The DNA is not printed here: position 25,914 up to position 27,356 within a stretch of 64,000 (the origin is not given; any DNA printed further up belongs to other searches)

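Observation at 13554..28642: GntR-associated ~15 kb catabolic island for an N-alkylated / cyclic amino acid (opine- or (hydroxy)proline-like substrate)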

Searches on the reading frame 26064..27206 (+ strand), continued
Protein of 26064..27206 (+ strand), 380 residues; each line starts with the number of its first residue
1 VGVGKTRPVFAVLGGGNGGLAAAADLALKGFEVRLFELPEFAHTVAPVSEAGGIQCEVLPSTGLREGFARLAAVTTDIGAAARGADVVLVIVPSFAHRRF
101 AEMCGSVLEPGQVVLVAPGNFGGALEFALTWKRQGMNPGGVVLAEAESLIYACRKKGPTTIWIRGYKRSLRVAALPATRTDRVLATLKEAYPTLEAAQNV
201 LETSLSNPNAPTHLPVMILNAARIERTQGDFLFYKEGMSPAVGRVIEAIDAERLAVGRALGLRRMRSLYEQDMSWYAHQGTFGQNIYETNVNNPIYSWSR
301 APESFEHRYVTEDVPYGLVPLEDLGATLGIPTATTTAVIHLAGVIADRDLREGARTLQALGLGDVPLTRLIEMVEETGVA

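Call 44: search_protein_families(library=ncbifam, proteins=[L006:3651-4604:-, L006:12519-12707:+], max_evalue=0.00001)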
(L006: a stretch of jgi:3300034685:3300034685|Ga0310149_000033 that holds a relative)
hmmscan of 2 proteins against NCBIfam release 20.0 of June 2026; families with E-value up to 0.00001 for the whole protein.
L006:3651-4604:- (317 aa): 0 families

L006:12519-12707:+ (62 aa): 5 families
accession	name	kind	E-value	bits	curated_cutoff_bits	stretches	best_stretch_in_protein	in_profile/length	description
NF041920.1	DmpI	equivalog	3.5e-25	87.6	70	1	1-59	1-59/59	4-oxalocrotonate tautomerase DmpI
TIGR00013.1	taut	subfamily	2.3e-16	59.6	56.9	1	1-62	1-64/64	2-hydroxymuconate tautomerase family protein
NF002524.0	PRK01964.1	equivalog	1.3e-08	34.7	86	1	1-61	1-62/64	4-oxalocrotonate tautomerase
NF002571.1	PRK02220.1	equivalog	2.4e-07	30.6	55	1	1-58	1-59/61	2-hydroxymuconate tautomerase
NF001966.0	PRK00745.1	equivalog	3.5e-06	26.8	80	1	11-59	12-60/62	4-oxalocrotonate tautomerase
